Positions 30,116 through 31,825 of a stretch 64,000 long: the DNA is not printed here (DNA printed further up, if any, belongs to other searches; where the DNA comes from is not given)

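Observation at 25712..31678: Tightly coupled three-gene operon: pseudokinase-PEGA-FGE-like sensor, polytopic membrane protein, membrane-hairpin GTPase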

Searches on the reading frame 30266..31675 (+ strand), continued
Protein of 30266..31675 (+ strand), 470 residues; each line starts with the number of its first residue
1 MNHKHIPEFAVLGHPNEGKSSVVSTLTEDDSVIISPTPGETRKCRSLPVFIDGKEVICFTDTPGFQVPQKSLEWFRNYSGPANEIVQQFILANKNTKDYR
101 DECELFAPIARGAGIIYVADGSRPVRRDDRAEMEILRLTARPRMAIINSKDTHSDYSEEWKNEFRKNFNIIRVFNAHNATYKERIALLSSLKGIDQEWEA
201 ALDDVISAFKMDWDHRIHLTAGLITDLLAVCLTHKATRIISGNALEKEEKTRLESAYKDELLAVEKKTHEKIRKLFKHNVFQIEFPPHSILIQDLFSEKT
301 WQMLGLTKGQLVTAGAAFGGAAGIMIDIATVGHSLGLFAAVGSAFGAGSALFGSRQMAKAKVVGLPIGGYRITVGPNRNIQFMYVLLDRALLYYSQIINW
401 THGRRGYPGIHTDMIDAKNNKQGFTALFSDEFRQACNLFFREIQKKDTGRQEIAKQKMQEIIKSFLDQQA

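Call 22: search_protein_representatives(protein=window:30266-31675:+)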
Query: 470 residues. Proteins with E-value up to 0.001 (for the whole library): 1731; up to 1e-10: 697; up to 1e-30: 351. The best 150 are listed.
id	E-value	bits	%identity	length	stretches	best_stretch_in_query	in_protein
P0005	9.6e-201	684.0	63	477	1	1-468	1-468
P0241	9.5e-132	456.6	46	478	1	1-467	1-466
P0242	1.0e-131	456.5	47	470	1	6-466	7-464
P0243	2.5e-126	438.7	47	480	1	5-464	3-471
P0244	3.3e-125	435.0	48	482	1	8-466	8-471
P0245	7.1e-124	430.6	47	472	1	7-455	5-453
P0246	5.9e-122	424.3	46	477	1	6-463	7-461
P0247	5.2e-120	417.9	43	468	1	6-464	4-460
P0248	5.4e-120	417.8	43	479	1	5-465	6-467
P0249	4.5e-117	408.2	44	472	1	1-454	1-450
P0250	7.0e-116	404.3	40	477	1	4-462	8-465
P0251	1.4e-113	396.7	46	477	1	9-409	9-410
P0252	2.1e-113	396.1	44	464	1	4-465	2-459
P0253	3.1e-113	395.5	48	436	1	91-461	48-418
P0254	1.6e-112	393.2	46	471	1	5-427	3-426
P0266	5.2e-98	345.4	39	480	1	5-466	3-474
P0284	1.7e-83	297.6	35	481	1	6-466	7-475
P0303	3.1e-78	280.2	35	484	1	6-463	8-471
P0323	2.5e-75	270.6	34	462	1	6-454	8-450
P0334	3.4e-72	260.3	33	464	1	2-451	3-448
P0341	1.5e-70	254.9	33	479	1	4-457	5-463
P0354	9.8e-69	248.9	34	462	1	6-467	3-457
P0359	3.3e-68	247.1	39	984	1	6-414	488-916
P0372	9.0e-66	239.1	33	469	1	6-445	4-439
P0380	9.6e-65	235.7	37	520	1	4-442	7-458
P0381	1.1e-64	235.6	36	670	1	6-407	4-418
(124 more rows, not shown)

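Call 24: search_protein_families(library=pfam, proteins=[P0359, P0381, P0380], max_evalue=0.001)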
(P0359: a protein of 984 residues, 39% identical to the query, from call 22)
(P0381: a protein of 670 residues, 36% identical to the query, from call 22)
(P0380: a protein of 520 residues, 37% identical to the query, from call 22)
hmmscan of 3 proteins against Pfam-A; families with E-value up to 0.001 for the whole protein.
P0359 (984 aa): 3 families
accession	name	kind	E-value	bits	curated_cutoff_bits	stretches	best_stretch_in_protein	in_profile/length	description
PF11981.13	DUF3482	-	1.4e-47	162.9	29.2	1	647-911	4-243/293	Domain of unknown function (DUF3482)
PF11067.13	DUF2868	-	1.7e-32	113.6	26.8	1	170-390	10-218/315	Protein of unknown function (DUF2868)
PF01926.29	MMR_HSR1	-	2.6e-09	37.6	21.9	1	491-553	2-67/113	50S ribosome-binding GTPase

P0381 (670 aa): 3 families
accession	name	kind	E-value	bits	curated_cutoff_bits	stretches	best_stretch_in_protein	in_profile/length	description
PF11981.13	DUF3482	-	1.3e-49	169.6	29.2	1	172-455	8-271/293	Domain of unknown function (DUF3482)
PF01926.29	MMR_HSR1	-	3.2e-13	50.2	21.9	1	8-154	3-112/113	50S ribosome-binding GTPase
PF02421.24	FeoB_N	-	4e-05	23.6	27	1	8-68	4-57/156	Ferrous iron transport protein B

P0380 (520 aa): 2 families
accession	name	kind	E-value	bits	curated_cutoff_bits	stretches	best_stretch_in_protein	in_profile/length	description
PF11981.13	DUF3482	-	1.5e-44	153.1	29.2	1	163-473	3-287/293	Domain of unknown function (DUF3482)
PF01926.29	MMR_HSR1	-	1.1e-09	38.8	21.9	1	12-77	2-70/113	50S ribosome-binding GTPase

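Call 28: find_related_loci(query=A1, collection=genome_contigs, flank=10000)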
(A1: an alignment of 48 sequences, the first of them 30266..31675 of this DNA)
Query A1 (470 aa) in genome_contigs; peptide patterns used: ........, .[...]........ (x = any residue, [..] = any of these).
599 stretches matched a pattern (row limit reached: there are more); 588 encode a relative of the query (tblastn E <= 1e-3); the best 80 are kept; 80 distinct loci.
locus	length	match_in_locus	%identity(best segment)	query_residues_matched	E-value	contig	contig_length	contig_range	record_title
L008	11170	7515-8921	92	1-469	0e+0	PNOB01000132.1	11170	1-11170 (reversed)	MAG: Desulfobacterium sp. isolate SW.3.97 SW_1003881_11170, whole genome shotgun sequence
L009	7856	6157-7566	90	1-470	0e+0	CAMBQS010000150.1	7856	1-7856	MAG: Desulfocicer vacuolatum DSM 3385 isolate MiH-14oct19-180 genome assembly, contig: MiH-14oct19-C20358, whole genome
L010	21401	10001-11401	78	1-467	0e+0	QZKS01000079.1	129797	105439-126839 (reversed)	MAG: Desulfobacteraceae bacterium isolate SURF_7 Ga0104751_1000079, whole genome shotgun sequence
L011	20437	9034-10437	64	1-468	0e+0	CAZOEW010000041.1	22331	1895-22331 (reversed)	MAG TPA_asm: uncultured Desulfobacterales bacterium isolate SRP319275_co4_240 genome assembly, contig: NODE_1265_length_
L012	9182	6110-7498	54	6-468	2e-169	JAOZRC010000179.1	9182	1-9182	MAG: Desulfobacterales bacterium isolate GMC6.concoct.177_sub GMC6_9333_length_9182_cov_11.036266, whole genome shotgun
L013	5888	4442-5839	53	1-466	1e-169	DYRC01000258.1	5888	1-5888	MAG TPA_asm: Desulfonema limicola isolate SulCav_GS10_10_45_377 SulCav_GS10_10_26856_length_5888_cov_234_420881, whole g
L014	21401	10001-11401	55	1-467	8e-168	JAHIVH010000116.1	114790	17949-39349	MAG: Proteobacteria bacterium isolate MM_PC_MetaG.mb.70 MM_PC_MetaG.mb.70_k141_1747148, whole genome shotgun sequence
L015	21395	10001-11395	52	1-467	2e-163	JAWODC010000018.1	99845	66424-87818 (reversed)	MAG: Desulfobacterales bacterium isolate BLK5-2.bin.101 k191_952031, whole genome shotgun sequence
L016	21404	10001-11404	53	1-468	2e-163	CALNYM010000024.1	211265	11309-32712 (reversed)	MAG: uncultured Desulfobacterales bacterium isolate HOU_bin.0076 genome assembly, contig: contig_15607, whole genome sho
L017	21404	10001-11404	54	1-468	1e-162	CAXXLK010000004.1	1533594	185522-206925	MAG: Desulfobacterales bacterium isolate c905b435-fdb9-4221-98b7-76b06078fb47 genome assembly, contig: contig_4, whole g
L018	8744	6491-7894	54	1-468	2e-162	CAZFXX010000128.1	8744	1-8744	MAG TPA_asm: uncultured Desulfobacteraceae bacterium isolate binchicken_co181_129 genome assembly, contig: NODE_16666_le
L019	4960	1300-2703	54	1-468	7e-165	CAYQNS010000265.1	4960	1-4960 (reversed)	MAG TPA_asm: uncultured Desulfobacteraceae bacterium isolate binchicken_co181_224 genome assembly, contig: NODE_38993_le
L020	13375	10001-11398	53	1-468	1e-161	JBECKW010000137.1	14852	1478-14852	MAG: Desulfobacterales bacterium isolate ETDI60 k127_4896119, whole genome shotgun sequence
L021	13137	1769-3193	53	1-468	1e-160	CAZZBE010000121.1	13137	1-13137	MAG TPA_asm: uncultured Desulfobacteraceae bacterium isolate binchicken_co8_367 genome assembly, contig: NODE_8725_lengt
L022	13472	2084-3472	51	1-466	6e-159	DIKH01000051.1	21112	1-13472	MAG TPA_asm: Desulfobacteraceae bacterium UBA5623 UBA5623_contig_51945, whole genome shotgun sequence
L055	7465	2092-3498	49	1-468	2e-150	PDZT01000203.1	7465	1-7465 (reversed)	MAG: Deltaproteobacteria bacterium YD0425bin50 scaffold1877, whole genome shotgun sequence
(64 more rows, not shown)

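Call 44: search_solved_structures(query=A2, max_evalue=1, show_alignments=0)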
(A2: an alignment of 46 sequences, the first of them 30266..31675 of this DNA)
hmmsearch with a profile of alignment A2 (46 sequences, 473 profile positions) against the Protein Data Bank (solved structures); distinct sequences matched with E-value up to 1: 134 (the best 60 are shown).
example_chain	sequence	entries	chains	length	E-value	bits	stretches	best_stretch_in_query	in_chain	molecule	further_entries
1mky_A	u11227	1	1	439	4.4e-20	75.2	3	7-70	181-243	Probable GTP-binding protein engA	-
5dn8_A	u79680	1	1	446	4.5e-18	68.6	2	9-114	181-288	GTPase Der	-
3j8g_X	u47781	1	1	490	2.1e-16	63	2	8-79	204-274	GTPase Der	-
6xrs_A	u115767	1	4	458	2.2e-16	63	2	5-79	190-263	GTPase Der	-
4dcs_A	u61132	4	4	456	5e-15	58.5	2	4-79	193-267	GTP-BINDING PROTEIN ENGA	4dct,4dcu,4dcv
9bs0_W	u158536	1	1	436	5.3e-15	58.4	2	4-79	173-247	GTPase Der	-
2hjg_A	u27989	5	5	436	5.3e-15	58.4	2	4-79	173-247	GTP-binding protein engA | GTPase Der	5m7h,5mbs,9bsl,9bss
1wf3_A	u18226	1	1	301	1.8e-11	46.8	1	9-120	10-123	GTP-binding protein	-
7am2_BU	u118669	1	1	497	5e-11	45.3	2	8-80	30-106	GTPase Der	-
1xzp_A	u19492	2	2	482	5.1e-11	45.3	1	7-65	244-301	Probable tRNA modification GTPase trmE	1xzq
3gee_A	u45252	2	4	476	7.6e-09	38.1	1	10-70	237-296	tRNA modification GTPase mnmE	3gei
7aoi_XL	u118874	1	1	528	1.3e-08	37.4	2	7-84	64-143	GTP-binding protein, putative,mt-EngA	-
6yxx_EA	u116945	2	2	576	1.6e-08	37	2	7-84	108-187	mt-EngA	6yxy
1rfl_A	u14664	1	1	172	4.6e-08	35.5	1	9-73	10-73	Probable tRNA modification GTPase trmE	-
2gj8_A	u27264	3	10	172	4.9e-08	35.5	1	9-73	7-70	tRNA modification GTPase trmE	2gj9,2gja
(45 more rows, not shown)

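Call 49: search_protein_families(library=pfam, proteins=[L055:281-1930:-], max_evalue=0.01)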
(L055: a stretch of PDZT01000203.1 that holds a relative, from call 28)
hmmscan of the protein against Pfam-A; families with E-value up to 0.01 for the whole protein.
L055:281-1930:- (550 aa): 1 family
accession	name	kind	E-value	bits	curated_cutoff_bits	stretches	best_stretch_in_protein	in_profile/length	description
PF01425.27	Amidase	-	2.5e-109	366.8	27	1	105-528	1-445/445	Amidase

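Call 64: search_dna_similar(query=window:30266-31675:+, collection=plasmids, mode=protein, max_evalue=1e-10, max_rows=15)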
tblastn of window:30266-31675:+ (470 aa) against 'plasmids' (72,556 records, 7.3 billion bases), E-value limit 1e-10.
Records with a match: 3; places in all: 3; records where one place covers at least 80% of the query: 1.
Best place of each record, by identity: <60% 3.
By first word of the organism name: Neisseria 2; Candidatus 1.
By predicted mobility (MOB-suite, as given by PLSDB): non-mobilizable 3.
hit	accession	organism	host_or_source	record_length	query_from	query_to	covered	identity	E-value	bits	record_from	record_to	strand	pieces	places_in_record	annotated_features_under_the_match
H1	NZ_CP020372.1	Candidatus Thiodictyon syntrophicum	meromictic lake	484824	1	470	100%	40.7%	2e-94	320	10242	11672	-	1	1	GTPase/DUF3482 domain-containing protein | DUF2868 domain-containing protein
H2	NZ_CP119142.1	Neisseria gonorrhoeae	Homo sapiens,whole organism,synovial ...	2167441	9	334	69%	25.1%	1e-12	78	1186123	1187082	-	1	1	none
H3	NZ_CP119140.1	Neisseria gonorrhoeae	Homo sapiens,whole organism,blood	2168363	9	334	69%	25.1%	1e-12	78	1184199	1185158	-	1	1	none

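Call 65: search_dna_similar(query=window:30266-31675:+, collection=phages, mode=protein, max_evalue=0.00001, max_rows=10)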
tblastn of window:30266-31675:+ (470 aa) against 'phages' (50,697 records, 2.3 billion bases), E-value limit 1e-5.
Records with a match: 1; places in all: 1; records where one place covers at least 80% of the query: 0.
Best place of each record, by identity: <60% 1.
By first word of the organism name: Pseudomonas 1.
By host as written in the record: Pseudomonas aeruginosa 1.
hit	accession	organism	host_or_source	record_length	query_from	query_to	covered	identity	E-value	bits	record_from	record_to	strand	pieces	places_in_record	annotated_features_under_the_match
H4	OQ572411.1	Pseudomonas phage Y10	Pseudomonas aeruginosa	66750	9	252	52%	24.0%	1e-9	67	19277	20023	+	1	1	record has no annotation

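Call 67: get_annotated_region(hit=H1, flank=8000)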
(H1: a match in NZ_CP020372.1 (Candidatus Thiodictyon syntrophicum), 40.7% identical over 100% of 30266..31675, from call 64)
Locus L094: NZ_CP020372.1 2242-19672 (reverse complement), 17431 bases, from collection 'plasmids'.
description: Candidatus Thiodictyon syntrophicum strain Cad16T plasmid pTs485, complete sequence
organism: Candidatus Thiodictyon syntrophicum (NCBI taxid 1166950)
taxonomy: Bacteria; Pseudomonadota; Gammaproteobacteria; Chromatiales; Chromatiaceae; Thiodictyon; Candidatus Thiodictyon syntrophicum
host: -; source: meromictic lake; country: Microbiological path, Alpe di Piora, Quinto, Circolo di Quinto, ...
typing (MOB-suite, as given by PLSDB): non-mobilizable
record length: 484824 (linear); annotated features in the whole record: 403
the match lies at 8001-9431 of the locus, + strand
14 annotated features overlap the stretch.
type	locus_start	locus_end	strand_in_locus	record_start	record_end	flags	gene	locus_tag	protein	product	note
CDS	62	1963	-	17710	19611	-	dxs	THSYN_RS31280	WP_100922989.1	1-deoxy-D-xylulose-5-phosphate synthase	GO:0009240 - isopentenyl diphosphate biosynthetic process [Evidence IEA]; GO:0008615 - pyridoxine biosynthetic process ...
CDS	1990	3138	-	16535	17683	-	-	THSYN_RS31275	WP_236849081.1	acetylserotonin O-methyltransferase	-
CDS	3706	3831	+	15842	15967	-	-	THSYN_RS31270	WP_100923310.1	light-harvesting protein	-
CDS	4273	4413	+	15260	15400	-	pufB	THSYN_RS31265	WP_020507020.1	light-harvesting antenna LH1, beta subunit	GO:0015979 - photosynthesis [Evidence IEA]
CDS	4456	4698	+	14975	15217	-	pufA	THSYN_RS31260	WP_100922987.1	light-harvesting antenna LH1, alpha subunit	-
CDS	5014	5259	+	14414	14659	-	pufA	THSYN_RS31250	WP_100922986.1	light-harvesting antenna LH1, alpha subunit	-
CDS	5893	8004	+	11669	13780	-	-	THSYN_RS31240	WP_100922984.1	DUF2868 domain-containing protein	-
CDS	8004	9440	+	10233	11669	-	-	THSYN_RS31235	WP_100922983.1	GTPase/DUF3482 domain-containing protein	-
CDS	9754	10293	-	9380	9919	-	-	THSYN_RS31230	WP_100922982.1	cytochrome b/b6 domain-containing protein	-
CDS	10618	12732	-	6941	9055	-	-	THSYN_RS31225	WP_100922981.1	diguanylate cyclase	GO:0009966 - regulation of signal transduction [Evidence IEA]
CDS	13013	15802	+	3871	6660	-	-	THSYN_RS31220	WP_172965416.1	LysM peptidoglycan-binding domain-containing protein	-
CDS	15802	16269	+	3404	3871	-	-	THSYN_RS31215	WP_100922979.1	potassium channel family protein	GO:0034220 - monoatomic ion transmembrane transport [Evidence IEA]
CDS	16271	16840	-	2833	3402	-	-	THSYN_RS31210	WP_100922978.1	cold shock domain-containing protein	-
CDS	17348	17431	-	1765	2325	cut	-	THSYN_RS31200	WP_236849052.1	hypothetical protein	-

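Call 69: search_protein_families(library=padloc, alignment_id=A2, max_evalue=0.001)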
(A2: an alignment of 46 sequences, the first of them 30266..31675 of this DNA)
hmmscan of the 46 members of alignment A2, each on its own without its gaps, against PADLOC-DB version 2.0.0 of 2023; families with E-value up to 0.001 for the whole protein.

A. member 1, window:30266-31675:+ (470 aa): 2 families
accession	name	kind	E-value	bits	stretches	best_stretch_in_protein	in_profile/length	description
PDLC03839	LeoA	-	3.4e-06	24.4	1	9-70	60-118/559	-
PDLC03841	LeoBC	-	6.3e-06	23.6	0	248-360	400-511/601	-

B. families by the number of members that match (of 46 scanned): 2 families
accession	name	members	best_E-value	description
PDLC03839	LeoA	46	8.7e-13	-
PDLC03841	LeoBC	40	2.4e-12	-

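Call 70: search_protein_families(library=pfam, alignment_id=A2, max_evalue=0.01)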
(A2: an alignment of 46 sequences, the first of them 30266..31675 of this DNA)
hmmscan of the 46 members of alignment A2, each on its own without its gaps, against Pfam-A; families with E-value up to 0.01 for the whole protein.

A. member 1, window:30266-31675:+ (470 aa): 2 families
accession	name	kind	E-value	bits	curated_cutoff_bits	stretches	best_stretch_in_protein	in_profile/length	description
PF11981.13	DUF3482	-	5.1e-63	213.6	29.2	1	165-464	6-290/293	Domain of unknown function (DUF3482)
PF01926.29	MMR_HSR1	-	1.8e-11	44.6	21.9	1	9-144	2-108/113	50S ribosome-binding GTPase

B. families by the number of members that match (of 46 scanned): 14 families
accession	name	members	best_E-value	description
PF11981.13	DUF3482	46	5.1e-63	Domain of unknown function (DUF3482)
PF01926.29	MMR_HSR1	46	2.8e-15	50S ribosome-binding GTPase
PF02421.24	FeoB_N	34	1.8e-06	Ferrous iron transport protein B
PF00350.29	Dynamin_N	30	6.9e-06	Dynamin family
PF00009.33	GTP_EFTU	7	0.0004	Elongation factor Tu GTP binding domain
PF03193.22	RsgA_GTPase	3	0.00058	RsgA GTPase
PF04548.22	AIG1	3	0.0028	AIG1 family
PF09439.16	SRPRB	2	0.0015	Signal recognition particle receptor beta subunit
PF13441.11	Gly-zipper_YMGG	1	0.0031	YMGG-like Gly-zipper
PF01804.23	Penicil_amidase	1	0.0037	Penicillin amidase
PF21724.2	DUF6861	1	0.0052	Family of unknown function (DUF6861)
PF00735.24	Septin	1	0.0077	Septin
PF08477.19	Roc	1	0.0077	Ras of Complex, Roc, domain of DAPkinase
PF02237.23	BPL_C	1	0.0091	Biotin protein ligase C terminal domain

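Call 71: search_protein_families(library=padloc, proteins=[P0241, P0247, P0266, P0284, P0303, P0323, P0334, P0341, P0354, P0372], max_evalue=0.001)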
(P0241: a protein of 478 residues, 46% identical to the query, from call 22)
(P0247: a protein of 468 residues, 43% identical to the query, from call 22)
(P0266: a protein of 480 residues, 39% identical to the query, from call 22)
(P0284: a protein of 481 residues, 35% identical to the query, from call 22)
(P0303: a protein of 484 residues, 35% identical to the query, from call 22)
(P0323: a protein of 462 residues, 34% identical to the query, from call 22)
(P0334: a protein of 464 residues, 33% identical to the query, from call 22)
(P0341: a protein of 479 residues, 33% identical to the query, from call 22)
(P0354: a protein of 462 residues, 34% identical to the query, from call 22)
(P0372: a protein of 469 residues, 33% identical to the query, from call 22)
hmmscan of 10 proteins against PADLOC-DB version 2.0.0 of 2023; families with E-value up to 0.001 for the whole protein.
P0241 (478 aa): 2 families
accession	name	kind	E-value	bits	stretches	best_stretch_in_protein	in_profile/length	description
PDLC03841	LeoBC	-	9.8e-06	22.9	0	201-353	342-501/601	-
PDLC03839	LeoA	-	0.00017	18.8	0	9-66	60-114/559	-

P0247 (468 aa): 1 family
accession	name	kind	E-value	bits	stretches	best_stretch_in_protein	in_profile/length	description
PDLC03839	LeoA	-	6.2e-07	26.9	1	5-64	58-114/559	-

P0266 (480 aa): 2 families
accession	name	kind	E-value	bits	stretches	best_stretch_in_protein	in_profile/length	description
PDLC03839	LeoA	-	2.4e-11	41.4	1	5-69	58-119/559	-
PDLC03841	LeoBC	-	4.8e-09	33.9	1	10-64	83-133/601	-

P0284 (481 aa): 2 families
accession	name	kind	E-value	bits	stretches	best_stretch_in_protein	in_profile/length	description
PDLC03839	LeoA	-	1.1e-08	32.6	1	8-67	58-114/559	-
PDLC03841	LeoBC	-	2.7e-07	28.1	0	11-70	81-136/601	-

P0303 (484 aa): 1 family
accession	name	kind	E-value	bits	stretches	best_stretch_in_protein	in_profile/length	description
PDLC03839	LeoA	-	1.9e-08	31.9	1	6-65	54-115/559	-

P0323 (462 aa): 2 families
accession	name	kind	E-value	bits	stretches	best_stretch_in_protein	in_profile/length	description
PDLC03839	LeoA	-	2.9e-11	41.1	1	6-88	55-133/559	-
PDLC03841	LeoBC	-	3.1e-08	31.2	1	12-91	81-154/601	-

P0334 (464 aa): 2 families
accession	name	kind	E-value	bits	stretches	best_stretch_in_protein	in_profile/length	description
PDLC03839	LeoA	-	8.3e-06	23.2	1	6-70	56-117/559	-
PDLC03841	LeoBC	-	0.00046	17.4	0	223-359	350-494/601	-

P0341 (479 aa): 2 families
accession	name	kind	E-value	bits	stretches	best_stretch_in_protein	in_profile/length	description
PDLC03841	LeoBC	-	2.7e-09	34.7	1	161-350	302-495/601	-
PDLC03839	LeoA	-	2.5e-07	28.1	1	12-70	62-117/559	-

P0354 (462 aa): 2 families
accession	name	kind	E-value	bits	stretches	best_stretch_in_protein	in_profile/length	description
PDLC03839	LeoA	-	7.7e-06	23.3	1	5-68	59-119/559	-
PDLC03841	LeoBC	-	0.00047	17.4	0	7-63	81-133/601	-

P0372 (469 aa): 2 families
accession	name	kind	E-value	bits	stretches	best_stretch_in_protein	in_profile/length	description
PDLC03839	LeoA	-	1.4e-05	22.4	1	6-65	59-115/559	-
PDLC03841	LeoBC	-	2e-05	22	0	9-63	82-132/601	-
